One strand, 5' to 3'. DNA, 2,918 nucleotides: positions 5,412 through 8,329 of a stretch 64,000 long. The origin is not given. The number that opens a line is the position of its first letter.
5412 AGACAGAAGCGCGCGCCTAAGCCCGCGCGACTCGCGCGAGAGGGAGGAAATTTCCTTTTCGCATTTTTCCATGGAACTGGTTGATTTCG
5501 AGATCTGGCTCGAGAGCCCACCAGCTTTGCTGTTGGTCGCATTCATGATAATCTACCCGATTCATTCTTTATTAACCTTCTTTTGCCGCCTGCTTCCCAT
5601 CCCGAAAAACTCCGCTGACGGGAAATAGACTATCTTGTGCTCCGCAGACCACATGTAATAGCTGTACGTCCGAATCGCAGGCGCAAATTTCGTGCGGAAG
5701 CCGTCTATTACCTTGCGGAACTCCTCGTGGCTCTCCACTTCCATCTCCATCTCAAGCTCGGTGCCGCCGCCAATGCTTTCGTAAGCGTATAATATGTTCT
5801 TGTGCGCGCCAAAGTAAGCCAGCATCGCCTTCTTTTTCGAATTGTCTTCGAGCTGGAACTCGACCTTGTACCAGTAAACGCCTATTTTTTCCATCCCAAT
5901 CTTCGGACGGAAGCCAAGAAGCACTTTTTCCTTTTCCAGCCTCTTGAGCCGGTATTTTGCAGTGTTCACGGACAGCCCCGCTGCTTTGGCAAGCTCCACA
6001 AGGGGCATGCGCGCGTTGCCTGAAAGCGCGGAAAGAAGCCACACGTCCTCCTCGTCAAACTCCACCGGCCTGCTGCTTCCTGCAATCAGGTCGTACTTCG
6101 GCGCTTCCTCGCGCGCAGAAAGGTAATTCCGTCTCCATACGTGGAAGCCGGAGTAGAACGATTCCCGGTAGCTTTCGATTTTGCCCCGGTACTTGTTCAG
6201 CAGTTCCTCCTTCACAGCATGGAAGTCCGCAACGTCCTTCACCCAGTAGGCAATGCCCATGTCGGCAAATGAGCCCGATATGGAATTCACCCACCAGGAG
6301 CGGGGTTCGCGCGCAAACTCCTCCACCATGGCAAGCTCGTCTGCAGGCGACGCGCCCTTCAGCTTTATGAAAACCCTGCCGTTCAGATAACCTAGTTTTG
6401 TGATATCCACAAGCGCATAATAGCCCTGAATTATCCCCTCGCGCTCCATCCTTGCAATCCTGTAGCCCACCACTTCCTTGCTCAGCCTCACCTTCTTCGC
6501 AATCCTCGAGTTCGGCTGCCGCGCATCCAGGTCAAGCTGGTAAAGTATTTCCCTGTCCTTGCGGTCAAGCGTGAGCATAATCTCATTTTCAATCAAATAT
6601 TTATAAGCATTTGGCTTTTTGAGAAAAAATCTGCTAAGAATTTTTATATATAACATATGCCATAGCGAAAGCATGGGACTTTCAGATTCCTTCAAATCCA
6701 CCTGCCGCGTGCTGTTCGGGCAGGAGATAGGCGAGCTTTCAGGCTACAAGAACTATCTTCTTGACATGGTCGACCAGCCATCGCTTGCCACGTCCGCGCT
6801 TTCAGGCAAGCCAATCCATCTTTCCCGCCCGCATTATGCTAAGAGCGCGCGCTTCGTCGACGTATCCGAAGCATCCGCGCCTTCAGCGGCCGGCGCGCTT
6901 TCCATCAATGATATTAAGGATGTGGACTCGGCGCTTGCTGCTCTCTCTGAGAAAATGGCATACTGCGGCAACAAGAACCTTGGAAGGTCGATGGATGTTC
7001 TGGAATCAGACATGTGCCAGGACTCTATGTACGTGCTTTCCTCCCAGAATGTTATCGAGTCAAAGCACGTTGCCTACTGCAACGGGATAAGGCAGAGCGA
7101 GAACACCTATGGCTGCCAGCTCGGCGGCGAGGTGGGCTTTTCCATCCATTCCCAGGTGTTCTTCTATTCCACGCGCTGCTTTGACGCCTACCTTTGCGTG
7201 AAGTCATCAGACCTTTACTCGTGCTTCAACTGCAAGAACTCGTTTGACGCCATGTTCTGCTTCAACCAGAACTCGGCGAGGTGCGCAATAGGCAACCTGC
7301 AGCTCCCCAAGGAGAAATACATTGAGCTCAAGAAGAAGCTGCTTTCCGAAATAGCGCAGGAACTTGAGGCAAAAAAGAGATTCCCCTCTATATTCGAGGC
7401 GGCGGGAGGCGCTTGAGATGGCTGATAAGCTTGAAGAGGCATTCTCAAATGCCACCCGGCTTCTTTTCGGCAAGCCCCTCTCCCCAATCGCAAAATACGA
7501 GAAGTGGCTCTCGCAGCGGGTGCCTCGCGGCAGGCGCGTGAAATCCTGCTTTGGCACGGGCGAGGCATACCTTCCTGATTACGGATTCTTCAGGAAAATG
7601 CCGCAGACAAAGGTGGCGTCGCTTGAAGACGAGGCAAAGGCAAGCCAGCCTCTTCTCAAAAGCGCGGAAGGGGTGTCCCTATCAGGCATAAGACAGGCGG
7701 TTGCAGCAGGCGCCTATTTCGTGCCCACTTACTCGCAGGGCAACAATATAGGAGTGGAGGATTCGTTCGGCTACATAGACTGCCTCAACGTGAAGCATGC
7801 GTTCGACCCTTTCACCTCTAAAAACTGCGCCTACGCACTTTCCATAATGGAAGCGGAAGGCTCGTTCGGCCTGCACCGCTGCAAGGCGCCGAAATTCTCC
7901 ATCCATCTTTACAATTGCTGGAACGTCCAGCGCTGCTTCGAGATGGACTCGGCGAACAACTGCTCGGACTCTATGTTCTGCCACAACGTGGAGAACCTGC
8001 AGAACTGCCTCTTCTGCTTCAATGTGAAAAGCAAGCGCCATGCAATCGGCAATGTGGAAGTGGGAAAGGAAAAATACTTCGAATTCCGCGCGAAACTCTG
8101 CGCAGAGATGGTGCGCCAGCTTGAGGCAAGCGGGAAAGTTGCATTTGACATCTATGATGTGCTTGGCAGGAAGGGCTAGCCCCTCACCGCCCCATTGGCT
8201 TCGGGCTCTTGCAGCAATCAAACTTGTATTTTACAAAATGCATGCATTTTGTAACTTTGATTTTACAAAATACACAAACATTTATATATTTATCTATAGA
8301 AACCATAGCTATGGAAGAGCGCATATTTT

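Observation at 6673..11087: Octapeptide-periodic Cys-ladder protein family I could not place, present as a split A+B pair and as two fused paralogs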

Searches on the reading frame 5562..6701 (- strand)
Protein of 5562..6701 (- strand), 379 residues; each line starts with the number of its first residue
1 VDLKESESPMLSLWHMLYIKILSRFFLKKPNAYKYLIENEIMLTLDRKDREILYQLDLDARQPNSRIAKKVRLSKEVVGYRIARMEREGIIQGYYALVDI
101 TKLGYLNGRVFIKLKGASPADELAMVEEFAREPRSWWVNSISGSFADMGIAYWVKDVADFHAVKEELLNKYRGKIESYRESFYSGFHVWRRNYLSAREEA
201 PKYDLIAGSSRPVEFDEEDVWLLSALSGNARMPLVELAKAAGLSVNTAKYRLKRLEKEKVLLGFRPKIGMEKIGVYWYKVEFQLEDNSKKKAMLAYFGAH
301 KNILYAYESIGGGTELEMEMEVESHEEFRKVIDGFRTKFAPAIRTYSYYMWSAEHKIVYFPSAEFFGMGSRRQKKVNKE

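Call 10: search_protein_families(library=pfam, proteins=[window:5562-6701:-], max_evalue=0.01)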
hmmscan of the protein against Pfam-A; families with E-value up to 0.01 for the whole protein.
window:5562-6701:- (379 aa): 8 families
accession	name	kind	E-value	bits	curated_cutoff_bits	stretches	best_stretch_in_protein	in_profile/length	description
PF13412.12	HTH_24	-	1.8e-20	72.7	21.9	2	45-92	1-48/48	Winged helix-turn-helix DNA-binding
PF13404.12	HTH_AsnC-type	-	2e-20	72.8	27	2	45-86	1-42/42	AsnC-type helix-turn-helix domain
PF12840.13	HTH_20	-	1.1e-05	25.8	27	1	222-257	9-44/51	Helix-turn-helix domain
PF01047.28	MarR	-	2.9e-05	24.3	24.6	0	52-92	8-48/59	MarR family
PF13556.12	HTH_30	-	0.0005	20.2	27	0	236-257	17-38/59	PucR C-terminal helix-turn-helix domain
PF22451.2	NirdL-like_HTH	-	0.0025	17.8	27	0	62-91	17-46/47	Siroheme decarboxylase NirDL-like HTH domain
PF13545.12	HTH_Crp_2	-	0.005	17.2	27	0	63-103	24-67/70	Crp-like helix-turn-helix domain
PF12802.13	MarR_2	-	0.0094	16.5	27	0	220-259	8-48/61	MarR family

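Call 69: search_protein_families(library=ncbifam, proteins=[window:5562-6578:-], max_evalue=0.001)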
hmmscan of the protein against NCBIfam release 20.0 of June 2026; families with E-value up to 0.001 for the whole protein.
window:5562-6578:- (338 aa): 8 families
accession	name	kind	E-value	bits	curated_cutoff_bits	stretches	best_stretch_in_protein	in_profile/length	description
NF040820.1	trans_reg_LrpA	equivalog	9e-18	64.5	250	2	4-65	2-63/141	HTH-type transcriptional regulator LrpA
NF008370.0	PRK11169.1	equivalog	4.2e-16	59.1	233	2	3-63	11-71/164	leucine-responsive transcriptional regulator Lrp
NF008384.0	PRK11179.1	equivalog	2.3e-15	56.7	227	2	3-76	6-80/153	transcriptional regulator AsnC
NF053758.1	ChrTpTrnRegChrS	equivalog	2.1e-12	47.1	250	2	2-65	10-73/158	chromate efflux transcriptional regulator ChrS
NF041396.1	TranRegLrp_Halo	equivalog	3.1e-12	46.6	190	2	3-110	2-107/149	HTH-type transcriptional regulator Lrp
NF040947.1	trans_reg_LysM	equivalog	4.1e-12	46.1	180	1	4-57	1-54/136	HTH-type transcriptional regulator LysM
NF041395.1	TranRegLrpA1_Halo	equivalog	6e-11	42.5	250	1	7-63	6-62/142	HTH-type transcriptional regulator LrpA1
NF040708.3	Siroheme_Dcarb_AhbA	equivalog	0.00023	20.9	140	0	19-74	15-70/144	siroheme decarboxylase subunit alpha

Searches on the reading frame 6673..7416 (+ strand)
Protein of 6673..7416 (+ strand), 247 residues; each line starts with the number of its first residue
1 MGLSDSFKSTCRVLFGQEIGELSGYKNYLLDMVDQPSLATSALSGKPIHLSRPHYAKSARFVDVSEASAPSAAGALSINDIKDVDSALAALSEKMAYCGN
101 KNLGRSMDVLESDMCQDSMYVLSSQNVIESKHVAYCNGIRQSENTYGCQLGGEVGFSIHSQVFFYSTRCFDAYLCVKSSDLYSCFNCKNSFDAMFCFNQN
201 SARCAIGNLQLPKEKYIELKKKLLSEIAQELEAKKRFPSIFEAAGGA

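Call 3: search_protein_families(library=pfam, proteins=[window:6673-7416:+], max_evalue=1)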
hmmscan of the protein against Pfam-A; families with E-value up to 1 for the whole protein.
window:6673-7416:+ (247 aa): 0 families

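Call 4: search_protein_families(library=ncbifam, proteins=[window:6673-7416:+], max_evalue=1)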
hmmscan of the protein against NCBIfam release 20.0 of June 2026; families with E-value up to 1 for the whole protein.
window:6673-7416:+ (247 aa): 0 families

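Call 25: find_homologous_proteins(query=window:6673-7413:+)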
Query window:6673-7413:+ (247 aa): 39 proteins with E <= 0.001 among 4106 candidates.
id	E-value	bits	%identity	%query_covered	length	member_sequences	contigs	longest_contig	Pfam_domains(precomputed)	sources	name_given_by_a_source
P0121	7.4e-160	548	100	100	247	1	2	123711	-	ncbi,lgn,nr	ncbi:MAG: hypothetical protein NTX79_05405 [Candidatus Micrarchaeota archaeon]|nr:hypothetical prote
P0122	1.2e-137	475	85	100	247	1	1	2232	-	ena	-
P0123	1.9e-136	471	85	100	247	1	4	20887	-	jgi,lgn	-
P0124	3.7e-128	444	80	100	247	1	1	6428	-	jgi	jgi:hypothetical protein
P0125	3.9e-128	444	80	100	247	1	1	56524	-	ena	-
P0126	1.5e-127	442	81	100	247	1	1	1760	-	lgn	-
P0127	2.5e-127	441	79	99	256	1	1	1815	-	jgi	jgi:hypothetical protein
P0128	7.1e-124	430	79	100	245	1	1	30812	-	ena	-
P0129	8.4e-114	397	72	100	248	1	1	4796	-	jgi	jgi:hypothetical protein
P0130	7.4e-108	378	87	79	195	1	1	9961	-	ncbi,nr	ncbi:MAG: hypothetical protein NT051_04675, partial [Candidatus Micrarchaeota archaeon]|nr:hypotheti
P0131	1.4e-106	373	70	98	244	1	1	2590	-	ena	-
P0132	1.3e-105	370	70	100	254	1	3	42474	-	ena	-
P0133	1.4e-105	370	78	87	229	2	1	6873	-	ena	-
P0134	4.9e-103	362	67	99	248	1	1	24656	-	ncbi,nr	ncbi:MAG: hypothetical protein N3F07_03785 [Candidatus Micrarchaeota archaeon]|nr:hypothetical prote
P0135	8.0e-103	361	67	99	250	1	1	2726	-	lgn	-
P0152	1.7e-90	321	60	98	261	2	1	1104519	-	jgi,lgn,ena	-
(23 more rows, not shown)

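Call 27: find_encoding_contigs(protein=P0152, flank=8000, max_places=2)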
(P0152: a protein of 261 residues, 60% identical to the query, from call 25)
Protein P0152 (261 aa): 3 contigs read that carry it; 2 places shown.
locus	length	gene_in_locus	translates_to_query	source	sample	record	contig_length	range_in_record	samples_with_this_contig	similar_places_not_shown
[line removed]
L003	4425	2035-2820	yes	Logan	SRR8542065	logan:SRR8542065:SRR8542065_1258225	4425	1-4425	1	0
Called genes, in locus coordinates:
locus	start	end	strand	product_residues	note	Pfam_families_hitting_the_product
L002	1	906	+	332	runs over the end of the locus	-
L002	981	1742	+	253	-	PF00696:AA_kinase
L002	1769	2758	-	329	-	PF04014:MazE_antitoxin, PF01895:PhoU (weak)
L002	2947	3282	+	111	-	-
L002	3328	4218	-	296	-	PF14257:DUF4349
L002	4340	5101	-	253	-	PF01061:ABC2_membrane, PF12698:ABC2_membrane_3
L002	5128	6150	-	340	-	PF13175:AAA_15 (faint), PF00005:ABC_tran, PF13304:AAA_21 (weak)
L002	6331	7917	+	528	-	PF14821:Thr_synth_N (weak), PF00291:PALP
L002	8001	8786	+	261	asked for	-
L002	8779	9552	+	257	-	-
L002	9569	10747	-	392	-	PF00438:S-AdoMet_synt_N, PF02772:S-AdoMet_synt_M, PF02773:S-AdoMet_synt_C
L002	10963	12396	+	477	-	PF00493:MCM (faint), PF05496:RuvB_N (faint), PF20030:bpMoxR (weak), PF00158:Sigma54_activat (faint), PF01078:Mg_chelatase, PF00004:AAA (faint), PF07728:AAA_5 (faint)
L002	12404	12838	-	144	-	PF00583:Acetyltransf_1, PF13673:Acetyltransf_10, PF13508:Acetyltransf_7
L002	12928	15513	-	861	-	PF13385:Laminin_G_3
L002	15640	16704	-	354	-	PF04371:PAD_porph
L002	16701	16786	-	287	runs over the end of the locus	PF00795:CN_hydrolase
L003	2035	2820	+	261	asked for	-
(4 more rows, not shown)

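Call 61: search_protein_families(library=padloc, proteins=[window:6673-7413:+], max_evalue=0.01)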
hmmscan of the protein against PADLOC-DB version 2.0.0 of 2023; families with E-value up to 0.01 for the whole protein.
window:6673-7413:+ (247 aa): 0 families

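Call 62: search_protein_families(library=phrogs, proteins=[window:6673-7413:+], max_evalue=0.01)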
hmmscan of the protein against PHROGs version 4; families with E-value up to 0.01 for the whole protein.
window:6673-7413:+ (247 aa): 0 families

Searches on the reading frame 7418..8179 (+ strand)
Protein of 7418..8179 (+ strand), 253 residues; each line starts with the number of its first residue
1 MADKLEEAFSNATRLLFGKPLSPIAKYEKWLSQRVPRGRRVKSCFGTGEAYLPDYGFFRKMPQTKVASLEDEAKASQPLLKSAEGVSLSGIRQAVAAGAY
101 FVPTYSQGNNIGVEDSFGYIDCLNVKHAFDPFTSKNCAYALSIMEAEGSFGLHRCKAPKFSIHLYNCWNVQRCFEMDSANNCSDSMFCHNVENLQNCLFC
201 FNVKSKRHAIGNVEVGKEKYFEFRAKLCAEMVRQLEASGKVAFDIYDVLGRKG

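Call 3: search_protein_families(library=pfam, proteins=[window:7418-8179:+], max_evalue=1)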
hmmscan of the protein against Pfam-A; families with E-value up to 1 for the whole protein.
window:7418-8179:+ (253 aa): 1 family
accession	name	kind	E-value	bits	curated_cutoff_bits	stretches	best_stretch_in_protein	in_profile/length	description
PF03622.19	IBV_3B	-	0.25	11.8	27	0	167-187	41-61/63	IBV 3B protein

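Call 4: search_protein_families(library=ncbifam, proteins=[window:7418-8179:+], max_evalue=1)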
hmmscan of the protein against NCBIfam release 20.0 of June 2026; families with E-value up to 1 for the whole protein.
window:7418-8179:+ (253 aa): 0 families

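Call 41: find_homologous_proteins(query=window:7418-8176:+)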
Query window:7418-8176:+ (253 aa): 63 proteins with E <= 0.001 among 355 candidates.
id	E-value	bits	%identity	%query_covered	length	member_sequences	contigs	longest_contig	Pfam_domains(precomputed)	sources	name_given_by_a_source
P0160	5.1e-171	585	100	100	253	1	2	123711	-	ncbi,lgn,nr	ncbi:MAG: hypothetical protein NTX79_05410 [Candidatus Micrarchaeota archaeon]|nr:hypothetical prote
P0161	9.4e-147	505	85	99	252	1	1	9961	-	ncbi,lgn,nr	ncbi:MAG: hypothetical protein NT051_04670 [Candidatus Micrarchaeota archaeon]|nr:hypothetical prote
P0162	3.3e-140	484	82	98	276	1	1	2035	-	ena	-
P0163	1.1e-139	482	82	100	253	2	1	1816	-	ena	-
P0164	1.7e-127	442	76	99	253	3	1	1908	-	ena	-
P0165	4.5e-125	434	74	98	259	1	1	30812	-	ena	-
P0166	6.8e-122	424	69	100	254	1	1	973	-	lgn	-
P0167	1.1e-121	423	73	99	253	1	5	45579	-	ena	-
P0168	4.4e-120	418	79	90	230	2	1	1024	-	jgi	-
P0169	1.6e-116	406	70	99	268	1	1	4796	-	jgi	jgi:hypothetical protein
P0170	2.5e-114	399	64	100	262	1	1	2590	-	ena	-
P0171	3.9e-100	352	63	100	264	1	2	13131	-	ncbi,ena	-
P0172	2.2e-98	347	62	98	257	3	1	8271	-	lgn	-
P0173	1.0e-97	345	60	98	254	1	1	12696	-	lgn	-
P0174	1.3e-97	344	59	98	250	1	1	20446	-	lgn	-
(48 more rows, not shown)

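Call 50: predict_structure(alignment_id=A2)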
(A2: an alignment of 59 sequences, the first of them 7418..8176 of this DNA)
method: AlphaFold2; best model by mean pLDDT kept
length: 253 residues; sequences in the alignment: 59
mean_pLDDT: 82.7   pTM: 0.74
mean pLDDT of the five models: 82.7, 77.7, 76.5, 75.4, 72.3
residues with pLDDT >= 90: 113; 70-90: 86; 50-70: 51; < 50: 3
segments of 3 or more residues with pLDDT < 50: none
pLDDT, mean of each block of 10 residues (from residue 1): 78 95 93 84 94 85 93 91 89 91 78 67 57 55 55 63 85 86 91 92 91 95 97 96 75 47
secondary structure, 60 per line:
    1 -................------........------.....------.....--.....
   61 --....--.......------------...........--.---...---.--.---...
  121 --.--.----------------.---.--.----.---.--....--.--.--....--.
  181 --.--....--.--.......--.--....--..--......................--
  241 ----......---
elements in order: H2-17 H24-31 E38-42 E49-53 H56-60 H69-75 H88-98 E105-107 E118-120 E162-165 E174-177 E186-189 E195-201 E207-210 H217-238 H245-250

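Call 61: search_protein_families(library=padloc, proteins=[window:7418-8176:+], max_evalue=0.01)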
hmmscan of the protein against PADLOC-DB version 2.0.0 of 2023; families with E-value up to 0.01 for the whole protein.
window:7418-8176:+ (253 aa): 0 families

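Call 62: search_protein_families(library=phrogs, proteins=[window:7418-8176:+], max_evalue=0.01)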
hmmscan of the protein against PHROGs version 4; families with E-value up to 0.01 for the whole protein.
window:7418-8176:+ (253 aa): 1 family
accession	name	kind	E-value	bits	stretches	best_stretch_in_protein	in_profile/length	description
phrog_15341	-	unknown function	2e-05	25.2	1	119-207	54-143/276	-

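Call 63: search_dna_similar(query=window:7418-8176:+, collection=phages, mode=protein, max_evalue=1, max_rows=20)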
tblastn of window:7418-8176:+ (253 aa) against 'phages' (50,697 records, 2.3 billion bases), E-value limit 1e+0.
Records with a match: 1; places in all: 1; records where one place covers at least 80% of the query: 0.
Best place of each record, by identity: <60% 1.
By first word of the organism name: Nitrosopumilaceae 1.
By host as written in the record: - 1.
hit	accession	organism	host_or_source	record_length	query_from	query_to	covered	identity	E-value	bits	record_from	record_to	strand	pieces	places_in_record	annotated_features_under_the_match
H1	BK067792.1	Nitrosopumilaceae spindle-shaped virus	seawater environment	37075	4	84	32%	31.0%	6e-1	37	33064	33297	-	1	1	ORF67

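Call 79: search_protein_families(library=phrogs, alignment_id=A2, max_evalue=0.01)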
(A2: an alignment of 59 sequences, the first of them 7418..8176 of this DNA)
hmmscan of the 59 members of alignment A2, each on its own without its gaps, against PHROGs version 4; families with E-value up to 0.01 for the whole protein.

A. member 1, window:7418-8176:+ (253 aa): 1 family
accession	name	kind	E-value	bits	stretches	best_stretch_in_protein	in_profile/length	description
phrog_15341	-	unknown function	2e-05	25.2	1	119-207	54-143/276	-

B. families by the number of members that match (of 59 scanned): 2 families
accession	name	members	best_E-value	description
phrog_15341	-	34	3.3e-08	-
phrog_32681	-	1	0.0062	-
